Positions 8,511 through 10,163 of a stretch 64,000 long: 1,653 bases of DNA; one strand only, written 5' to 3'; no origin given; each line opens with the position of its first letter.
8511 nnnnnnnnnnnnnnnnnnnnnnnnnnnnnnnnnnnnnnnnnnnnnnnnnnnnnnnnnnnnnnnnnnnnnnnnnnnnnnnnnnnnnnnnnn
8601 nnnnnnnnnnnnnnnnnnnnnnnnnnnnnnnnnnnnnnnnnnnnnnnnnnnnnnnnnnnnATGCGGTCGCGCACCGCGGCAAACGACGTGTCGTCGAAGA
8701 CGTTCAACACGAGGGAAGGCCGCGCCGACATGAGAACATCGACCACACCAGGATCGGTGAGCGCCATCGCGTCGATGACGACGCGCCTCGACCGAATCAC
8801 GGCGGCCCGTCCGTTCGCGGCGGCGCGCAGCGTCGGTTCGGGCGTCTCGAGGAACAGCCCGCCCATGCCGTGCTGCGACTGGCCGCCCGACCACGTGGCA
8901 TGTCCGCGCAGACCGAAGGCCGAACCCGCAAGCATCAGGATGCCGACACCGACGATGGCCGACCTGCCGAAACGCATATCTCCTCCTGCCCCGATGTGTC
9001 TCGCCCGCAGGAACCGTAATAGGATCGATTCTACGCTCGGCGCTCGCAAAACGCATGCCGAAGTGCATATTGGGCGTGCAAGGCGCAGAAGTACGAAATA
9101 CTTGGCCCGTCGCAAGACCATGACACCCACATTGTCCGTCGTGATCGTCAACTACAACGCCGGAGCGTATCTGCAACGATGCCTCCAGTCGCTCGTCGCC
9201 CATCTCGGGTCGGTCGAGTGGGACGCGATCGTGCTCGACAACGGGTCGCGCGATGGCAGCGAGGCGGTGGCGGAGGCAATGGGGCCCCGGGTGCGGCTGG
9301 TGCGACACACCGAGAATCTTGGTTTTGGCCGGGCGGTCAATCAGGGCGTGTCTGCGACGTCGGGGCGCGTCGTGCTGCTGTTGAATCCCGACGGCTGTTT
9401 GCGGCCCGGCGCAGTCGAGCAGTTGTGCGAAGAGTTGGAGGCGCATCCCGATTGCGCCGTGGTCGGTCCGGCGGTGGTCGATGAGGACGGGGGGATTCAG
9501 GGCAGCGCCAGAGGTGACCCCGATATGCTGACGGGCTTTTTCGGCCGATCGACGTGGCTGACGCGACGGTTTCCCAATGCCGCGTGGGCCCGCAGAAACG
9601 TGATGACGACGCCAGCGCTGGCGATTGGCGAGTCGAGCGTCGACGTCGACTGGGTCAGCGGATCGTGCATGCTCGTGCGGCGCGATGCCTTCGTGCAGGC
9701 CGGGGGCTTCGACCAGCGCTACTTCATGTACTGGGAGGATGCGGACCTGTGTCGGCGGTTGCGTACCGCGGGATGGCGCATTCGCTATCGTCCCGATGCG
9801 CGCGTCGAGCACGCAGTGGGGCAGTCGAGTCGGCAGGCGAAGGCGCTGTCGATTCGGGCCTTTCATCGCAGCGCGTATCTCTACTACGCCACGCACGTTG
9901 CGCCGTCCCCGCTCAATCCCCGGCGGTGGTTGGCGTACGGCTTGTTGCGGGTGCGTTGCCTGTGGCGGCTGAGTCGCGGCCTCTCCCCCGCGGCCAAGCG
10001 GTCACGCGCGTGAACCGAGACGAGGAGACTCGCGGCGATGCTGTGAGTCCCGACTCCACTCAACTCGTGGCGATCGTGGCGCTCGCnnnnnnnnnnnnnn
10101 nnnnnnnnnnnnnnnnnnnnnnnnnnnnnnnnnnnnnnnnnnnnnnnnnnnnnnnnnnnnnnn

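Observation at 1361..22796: Hypothesis: the glycan cluster is a dedicated O-glycosylation or surface-anchoring system for the Ser-rich giant proteins embedded in it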

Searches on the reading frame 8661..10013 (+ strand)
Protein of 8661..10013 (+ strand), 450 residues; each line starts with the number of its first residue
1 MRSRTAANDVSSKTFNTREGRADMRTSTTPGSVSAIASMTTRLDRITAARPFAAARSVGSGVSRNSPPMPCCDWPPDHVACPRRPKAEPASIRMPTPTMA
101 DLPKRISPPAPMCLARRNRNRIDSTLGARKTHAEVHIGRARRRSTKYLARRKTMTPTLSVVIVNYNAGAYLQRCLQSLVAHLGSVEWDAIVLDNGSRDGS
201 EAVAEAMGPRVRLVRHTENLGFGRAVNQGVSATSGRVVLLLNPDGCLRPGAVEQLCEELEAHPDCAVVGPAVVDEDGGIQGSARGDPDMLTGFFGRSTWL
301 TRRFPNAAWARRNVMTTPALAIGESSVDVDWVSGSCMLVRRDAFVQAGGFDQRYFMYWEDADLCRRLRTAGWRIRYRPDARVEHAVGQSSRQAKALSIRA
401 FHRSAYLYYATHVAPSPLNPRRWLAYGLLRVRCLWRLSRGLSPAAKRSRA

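Call 5: search_protein_families(library=pfam, proteins=[window:8661-10013:+], max_evalue=0.01)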
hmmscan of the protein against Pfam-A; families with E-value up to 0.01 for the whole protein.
window:8661-10013:+ (450 aa): 6 families
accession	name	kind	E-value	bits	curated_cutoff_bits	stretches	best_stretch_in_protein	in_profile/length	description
PF00535.33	Glycos_transf_2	-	2e-27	96.6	23.3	1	159-283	1-128/168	Glycosyl transferase family 2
PF13641.12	Glyco_tranf_2_3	-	3e-21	76.9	27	1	156-392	1-219/230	Glycosyltransferase like family 2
PF13632.12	Glyco_trans_2_3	-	1.3e-09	38.6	27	1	238-389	2-128/198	Glycosyl transferase family group 2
PF13506.12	Glyco_transf_21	-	1.5e-05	25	21.7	1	326-391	96-160/174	Glycosyl transferase family 21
PF10111.15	Glyco_tranf_2_2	-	5.4e-05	23.3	27.3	1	186-369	29-201/276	Glycosyltransferase like family 2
PF02709.20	Glyco_transf_7C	-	0.001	19.1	23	1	334-380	21-67/78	N-terminal domain of galactosyltransferase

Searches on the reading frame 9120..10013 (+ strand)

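Call 9: search_protein_families(library=ncbifam, proteins=[window:9120-10013:+], max_evalue=1)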
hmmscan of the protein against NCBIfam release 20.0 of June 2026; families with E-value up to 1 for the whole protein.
window:9120-10013:+ (297 aa): 31 families (the best 25 are shown)
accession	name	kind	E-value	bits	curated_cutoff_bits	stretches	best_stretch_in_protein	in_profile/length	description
TIGR03965.1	mycofact_glyco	equivalog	1.2e-28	100.2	280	2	172-232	222-281/467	mycofactocin biosynthesis glycosyltransferase MftF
NF041875.1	EPS_EpsD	equivalog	3e-21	76.2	370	2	5-123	1-121/325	exopolysaccharide biosynthesis glycosyltransferase EpsD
TIGR03937.1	PgaC_IcaA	equivalog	4.8e-16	58.7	422.3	2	3-115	45-159/407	poly-beta-1,6-N-acetyl-D-glucosamine synthase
TIGR04283.1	glyco_like_mftF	equivalog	9.7e-15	54.8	182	2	5-106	1-97/221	TIGR04283 family arsenosugar biosynthesis glycosyltransferase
TIGR01556.1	rhamnosyltran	subfamily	1.8e-14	53.6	200.55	2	171-242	140-211/281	rhamnosyltransferase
NF007482.0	PRK10073.1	equivalog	4.2e-11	42.4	423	1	2-104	5-108/334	glycosyltransferase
NF041394.1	GtaseAglG_Halo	equivalog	5.3e-11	42.3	440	2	5-117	3-118/304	glucosyl-dolichyl phosphate glucuronosyltransferase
NF038302.1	EPS_HpsE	equivalog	8.9e-11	41.3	300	2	5-118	3-123/307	hormogonium polysaccharide biosynthesis glycosyltransferase HpsE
NF038299.1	EPS_HpsN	equivalog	1.9e-08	33.7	425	1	3-255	1-243/317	hormogonium polysaccharide biosynthesis glycosyltransferase HpsN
TIGR03111.1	glyc2_xrt_Gpos1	hypoth_equivalog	6.1e-08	31.9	363.95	1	3-126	49-176/439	TIGR03111 family XrtG-associated glycosyltransferase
NF047683.1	TeichurnBiosyTuaG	equivalog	1.1e-07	31.8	400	1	2-104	5-109/252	teichuronic acid biosynthesis protein TuaG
TIGR04182.1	glyco_TIGR04182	equivalog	3.4e-07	29.9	325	1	24-121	17-112/293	S-layer glycoprotein N-glycosyltransferase AglJ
TIGR04242.1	nodulat_NodC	equivalog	1.1e-06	27.9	550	1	2-235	47-268/395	chitooligosaccharide synthase NodC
NF053739.1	GlytfEpsEBac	equivalog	3.5e-06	26.2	450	1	3-125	1-127/265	glycosyltransferase EpsE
TIGR04009.1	wcaE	equivalog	5.9e-06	25.7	369.2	1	5-125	3-126/248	colanic acid biosynthesis glycosyltransferase WcaE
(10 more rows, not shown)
